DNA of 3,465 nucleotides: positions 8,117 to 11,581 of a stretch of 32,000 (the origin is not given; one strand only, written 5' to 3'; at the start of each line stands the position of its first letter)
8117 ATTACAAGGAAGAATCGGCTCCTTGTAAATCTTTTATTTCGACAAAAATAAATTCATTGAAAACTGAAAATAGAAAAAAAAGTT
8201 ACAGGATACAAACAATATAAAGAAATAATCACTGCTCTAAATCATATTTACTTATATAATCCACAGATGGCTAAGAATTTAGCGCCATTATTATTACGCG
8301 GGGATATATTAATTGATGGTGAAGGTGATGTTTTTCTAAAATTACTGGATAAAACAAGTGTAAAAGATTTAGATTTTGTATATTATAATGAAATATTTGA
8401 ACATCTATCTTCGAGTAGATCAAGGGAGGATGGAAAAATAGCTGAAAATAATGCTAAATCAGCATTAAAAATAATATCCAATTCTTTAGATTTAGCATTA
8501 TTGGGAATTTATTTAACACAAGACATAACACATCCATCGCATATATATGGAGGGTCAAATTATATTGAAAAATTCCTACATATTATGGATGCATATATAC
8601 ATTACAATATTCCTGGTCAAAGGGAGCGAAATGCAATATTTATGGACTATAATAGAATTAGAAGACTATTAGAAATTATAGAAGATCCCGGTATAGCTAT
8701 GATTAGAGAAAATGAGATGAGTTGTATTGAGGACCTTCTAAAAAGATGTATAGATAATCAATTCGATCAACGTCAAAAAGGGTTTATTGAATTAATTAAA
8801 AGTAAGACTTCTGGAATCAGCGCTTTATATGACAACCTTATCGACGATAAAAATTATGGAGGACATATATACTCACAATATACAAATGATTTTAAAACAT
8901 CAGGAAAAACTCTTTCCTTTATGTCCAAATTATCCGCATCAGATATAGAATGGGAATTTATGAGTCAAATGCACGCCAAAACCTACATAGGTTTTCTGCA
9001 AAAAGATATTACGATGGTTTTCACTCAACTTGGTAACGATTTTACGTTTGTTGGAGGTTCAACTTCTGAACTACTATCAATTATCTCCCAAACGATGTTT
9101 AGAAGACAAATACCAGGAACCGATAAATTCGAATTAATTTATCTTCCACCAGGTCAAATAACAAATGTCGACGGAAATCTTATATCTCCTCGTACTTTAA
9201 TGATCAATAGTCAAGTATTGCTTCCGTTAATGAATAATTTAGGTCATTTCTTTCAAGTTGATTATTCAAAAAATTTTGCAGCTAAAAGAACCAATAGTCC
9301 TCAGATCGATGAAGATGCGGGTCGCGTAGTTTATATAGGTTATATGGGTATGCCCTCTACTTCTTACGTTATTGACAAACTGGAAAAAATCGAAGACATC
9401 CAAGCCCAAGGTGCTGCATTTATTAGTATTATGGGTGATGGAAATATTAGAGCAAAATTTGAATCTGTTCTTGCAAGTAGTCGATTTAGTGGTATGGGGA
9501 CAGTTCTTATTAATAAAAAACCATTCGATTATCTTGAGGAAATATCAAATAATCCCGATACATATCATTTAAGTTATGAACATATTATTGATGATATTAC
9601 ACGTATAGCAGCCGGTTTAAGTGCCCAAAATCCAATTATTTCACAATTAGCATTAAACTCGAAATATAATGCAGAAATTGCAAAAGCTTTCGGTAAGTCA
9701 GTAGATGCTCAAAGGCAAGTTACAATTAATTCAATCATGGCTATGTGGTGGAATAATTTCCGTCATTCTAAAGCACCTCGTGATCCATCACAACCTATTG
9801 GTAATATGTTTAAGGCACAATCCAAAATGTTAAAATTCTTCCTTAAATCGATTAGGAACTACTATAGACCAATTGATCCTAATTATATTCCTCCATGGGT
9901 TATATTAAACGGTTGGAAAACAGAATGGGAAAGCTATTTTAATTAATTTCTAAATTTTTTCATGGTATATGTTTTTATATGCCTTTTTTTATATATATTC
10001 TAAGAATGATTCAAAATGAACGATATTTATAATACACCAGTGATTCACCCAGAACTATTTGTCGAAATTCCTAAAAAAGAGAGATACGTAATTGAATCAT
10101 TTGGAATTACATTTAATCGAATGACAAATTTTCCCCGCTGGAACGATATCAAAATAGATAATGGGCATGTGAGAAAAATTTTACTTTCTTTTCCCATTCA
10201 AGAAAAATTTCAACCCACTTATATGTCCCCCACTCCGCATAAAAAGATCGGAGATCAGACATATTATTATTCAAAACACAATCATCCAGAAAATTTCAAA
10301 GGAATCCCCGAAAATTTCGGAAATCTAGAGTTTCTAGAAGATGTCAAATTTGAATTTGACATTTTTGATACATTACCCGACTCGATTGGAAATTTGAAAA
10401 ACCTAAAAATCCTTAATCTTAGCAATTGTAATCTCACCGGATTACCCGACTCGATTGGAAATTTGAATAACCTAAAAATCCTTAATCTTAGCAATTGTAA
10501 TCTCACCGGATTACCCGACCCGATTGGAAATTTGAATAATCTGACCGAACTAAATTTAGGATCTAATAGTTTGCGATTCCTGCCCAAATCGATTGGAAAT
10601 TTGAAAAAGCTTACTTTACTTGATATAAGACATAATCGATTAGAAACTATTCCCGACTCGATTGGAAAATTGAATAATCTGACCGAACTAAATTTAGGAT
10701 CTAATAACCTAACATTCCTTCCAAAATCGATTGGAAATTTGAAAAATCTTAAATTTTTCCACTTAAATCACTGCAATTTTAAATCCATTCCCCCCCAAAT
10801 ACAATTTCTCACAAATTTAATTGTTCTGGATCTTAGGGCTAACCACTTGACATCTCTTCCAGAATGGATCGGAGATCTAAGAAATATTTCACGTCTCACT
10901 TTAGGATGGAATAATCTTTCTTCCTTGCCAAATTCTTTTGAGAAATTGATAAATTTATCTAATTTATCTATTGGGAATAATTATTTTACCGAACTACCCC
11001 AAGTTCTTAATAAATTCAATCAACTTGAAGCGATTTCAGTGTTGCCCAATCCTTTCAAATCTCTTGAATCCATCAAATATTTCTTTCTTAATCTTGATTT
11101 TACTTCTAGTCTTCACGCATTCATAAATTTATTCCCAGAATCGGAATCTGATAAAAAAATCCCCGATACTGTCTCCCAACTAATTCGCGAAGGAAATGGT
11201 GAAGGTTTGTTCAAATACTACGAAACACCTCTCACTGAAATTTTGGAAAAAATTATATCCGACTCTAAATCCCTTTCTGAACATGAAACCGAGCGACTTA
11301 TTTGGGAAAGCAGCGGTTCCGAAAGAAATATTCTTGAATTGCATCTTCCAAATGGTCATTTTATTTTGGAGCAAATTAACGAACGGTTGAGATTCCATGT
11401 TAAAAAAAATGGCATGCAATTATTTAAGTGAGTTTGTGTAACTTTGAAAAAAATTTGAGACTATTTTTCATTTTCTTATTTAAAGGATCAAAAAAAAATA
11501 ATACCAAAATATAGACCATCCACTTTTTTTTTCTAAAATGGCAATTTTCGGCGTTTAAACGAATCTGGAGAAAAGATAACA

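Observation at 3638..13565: Perfect 64-nt direct repeats, one on the 3' end of the RuBisCO-family gene, bracket about 9.8 kb of accessory DNA (attL/attR-like)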

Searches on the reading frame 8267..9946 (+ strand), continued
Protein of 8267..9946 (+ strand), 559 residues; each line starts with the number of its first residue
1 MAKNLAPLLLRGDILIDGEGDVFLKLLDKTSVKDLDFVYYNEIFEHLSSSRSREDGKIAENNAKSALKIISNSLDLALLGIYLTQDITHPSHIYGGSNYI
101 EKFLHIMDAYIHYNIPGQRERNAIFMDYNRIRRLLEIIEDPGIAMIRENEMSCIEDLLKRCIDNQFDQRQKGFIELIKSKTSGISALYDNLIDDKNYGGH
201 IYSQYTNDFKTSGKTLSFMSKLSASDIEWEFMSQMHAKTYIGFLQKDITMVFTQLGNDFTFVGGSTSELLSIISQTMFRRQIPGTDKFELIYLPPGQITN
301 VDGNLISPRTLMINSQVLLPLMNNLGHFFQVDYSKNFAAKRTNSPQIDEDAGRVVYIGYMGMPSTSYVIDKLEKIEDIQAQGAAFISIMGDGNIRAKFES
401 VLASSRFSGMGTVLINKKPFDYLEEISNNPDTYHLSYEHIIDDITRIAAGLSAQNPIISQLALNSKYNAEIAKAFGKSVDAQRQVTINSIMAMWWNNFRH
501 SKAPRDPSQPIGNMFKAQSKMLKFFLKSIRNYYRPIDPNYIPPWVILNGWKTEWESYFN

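Call 113: find_related_loci(query=window:8267-9946:+, collection=viral_contigs, flank=10000)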
Query window:8267-9946:+ (559 aa) in viral_contigs; peptide patterns used: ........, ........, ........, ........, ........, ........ (x = any residue, [..] = any of these).
5 stretches matched a pattern, but none encodes a relative of the query by tblastn (E <= 1e-3).

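Call 115: list_cluster_members(proteins=[P0006, P0007, P0008, P0009, P0010, P0011, P0012, P0013, P0014, P0015])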
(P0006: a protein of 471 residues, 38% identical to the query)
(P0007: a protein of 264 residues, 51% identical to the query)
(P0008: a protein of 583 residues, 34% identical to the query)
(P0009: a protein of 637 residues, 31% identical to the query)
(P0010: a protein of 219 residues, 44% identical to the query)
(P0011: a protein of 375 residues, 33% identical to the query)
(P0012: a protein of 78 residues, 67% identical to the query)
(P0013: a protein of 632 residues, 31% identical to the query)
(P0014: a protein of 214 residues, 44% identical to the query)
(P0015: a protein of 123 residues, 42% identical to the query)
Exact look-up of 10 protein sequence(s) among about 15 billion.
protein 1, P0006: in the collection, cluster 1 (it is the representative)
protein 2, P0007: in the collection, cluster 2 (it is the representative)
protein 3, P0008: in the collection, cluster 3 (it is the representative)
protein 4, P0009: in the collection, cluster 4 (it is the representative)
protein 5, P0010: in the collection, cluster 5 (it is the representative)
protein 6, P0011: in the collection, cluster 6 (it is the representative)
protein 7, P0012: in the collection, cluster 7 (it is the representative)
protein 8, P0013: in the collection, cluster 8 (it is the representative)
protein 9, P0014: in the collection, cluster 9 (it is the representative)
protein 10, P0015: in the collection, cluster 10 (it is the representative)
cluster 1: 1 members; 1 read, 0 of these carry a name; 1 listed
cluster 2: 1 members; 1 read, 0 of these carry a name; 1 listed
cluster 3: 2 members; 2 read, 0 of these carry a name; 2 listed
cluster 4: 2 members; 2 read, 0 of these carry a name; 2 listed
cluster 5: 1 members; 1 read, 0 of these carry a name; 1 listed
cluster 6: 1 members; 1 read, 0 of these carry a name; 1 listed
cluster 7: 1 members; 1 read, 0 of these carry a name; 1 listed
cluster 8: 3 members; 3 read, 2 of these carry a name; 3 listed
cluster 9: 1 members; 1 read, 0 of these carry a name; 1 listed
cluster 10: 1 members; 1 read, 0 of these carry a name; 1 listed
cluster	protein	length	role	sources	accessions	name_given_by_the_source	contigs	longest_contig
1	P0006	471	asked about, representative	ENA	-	-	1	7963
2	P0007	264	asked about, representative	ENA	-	-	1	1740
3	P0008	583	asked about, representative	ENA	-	-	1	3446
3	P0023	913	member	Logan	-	-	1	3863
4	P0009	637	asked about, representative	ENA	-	-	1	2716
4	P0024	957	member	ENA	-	-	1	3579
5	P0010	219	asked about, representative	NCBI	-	-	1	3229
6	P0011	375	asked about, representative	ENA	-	-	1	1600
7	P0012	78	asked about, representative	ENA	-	-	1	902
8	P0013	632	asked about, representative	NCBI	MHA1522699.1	MAG: hypothetical protein ACTSRK_21240, partial [Promethearchaeota archaeon]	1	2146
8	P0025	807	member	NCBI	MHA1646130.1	MAG: hypothetical protein ACTSVL_01045 [Promethearchaeota archaeon]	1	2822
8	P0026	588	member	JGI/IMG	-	-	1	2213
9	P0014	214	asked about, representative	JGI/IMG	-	-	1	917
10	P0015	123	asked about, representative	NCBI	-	-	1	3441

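Call 116: search_protein_families(library=pfam, proteins=[P0023, P0024, P0025, P0026], max_evalue=0.01)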
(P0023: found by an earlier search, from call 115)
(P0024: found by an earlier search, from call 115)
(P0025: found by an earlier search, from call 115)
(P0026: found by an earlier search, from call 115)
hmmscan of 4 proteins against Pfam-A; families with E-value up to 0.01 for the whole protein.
P0023 (913 aa): 0 families

P0024 (957 aa): 1 family
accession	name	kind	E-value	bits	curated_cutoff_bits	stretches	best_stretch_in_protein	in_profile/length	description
PF05262.16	Borrelia_P83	-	0.00061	18.8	33.6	1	12-197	219-390/489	Borrelia P83/100 protein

P0025 (807 aa): 0 families

P0026 (588 aa): 0 families

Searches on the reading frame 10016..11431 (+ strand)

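Call 7: search_protein_families(library=pfam, proteins=[window:10016-11431:+], max_evalue=0.01)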
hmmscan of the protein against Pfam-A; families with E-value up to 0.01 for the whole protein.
window:10016-11431:+ (471 aa): 10 families
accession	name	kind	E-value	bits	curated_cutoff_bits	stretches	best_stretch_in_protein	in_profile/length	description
PF23598.1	LRR_14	-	1.2e-36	126.7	40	4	237-346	41-147/353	Leucine-rich repeat region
PF13855.12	LRR_8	-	1.1e-23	83.2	27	4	198-255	2-61/61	Leucine rich repeat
PF12799.13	LRR_4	-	4.8e-21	74.7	27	4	243-283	1-41/44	Leucine Rich repeats (2 copies)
PF00560.39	LRR_1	-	1e-18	63.9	20.6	1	129-150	1-23/23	Leucine Rich Repeat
PF25019.1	LRR_R13L1-DRL21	-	2.1e-08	34.6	27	1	127-182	68-125/127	R13L1/DRL21 LRRs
PF23211.1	LRR_LRWD1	-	8.7e-07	29.3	28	1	262-350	18-101/190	Leucine-rich repeat and WD repeat-containing protein 1, LRR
PF23286.1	LRR_13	-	1.4e-05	25.3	30.1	0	151-229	3-83/210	Disease resistance protein RPS4B-like, leucine-rich repeats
PF24048.1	LRR_NXF1-5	-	0.00082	19.4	30.5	0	185-250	45-106/142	NXF1/2/3/5 leucine-rich repeat domain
PF24758.1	LRR_At5g56370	-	0.0025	18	27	0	126-183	12-70/227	FBD-associated F-box protein At5g56370, LRR repeats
PF25013.1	LRR_Zer-1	-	0.0047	17.5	27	0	148-210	5-67/137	Zer-1-like, Leucine-rich repeats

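Call 32: search_protein_families(library=phrogs, proteins=[window:10016-11431:+], max_evalue=0.1)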
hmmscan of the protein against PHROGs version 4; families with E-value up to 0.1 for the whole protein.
window:10016-11431:+ (471 aa): 3 families
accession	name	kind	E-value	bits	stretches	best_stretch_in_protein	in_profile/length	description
phrog_6688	-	unknown function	1.2e-57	197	1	94-351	408-665/681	-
phrog_21719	-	unknown function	7e-14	52.1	2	130-249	65-176/554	-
phrog_2028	-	unknown function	0.0022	17.5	1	157-265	43-140/453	-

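Call 105: search_protein_families(library=padloc, proteins=[window:10016-11431:+], max_evalue=0.01)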
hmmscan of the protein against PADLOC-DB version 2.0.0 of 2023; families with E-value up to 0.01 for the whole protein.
window:10016-11431:+ (471 aa): 0 families
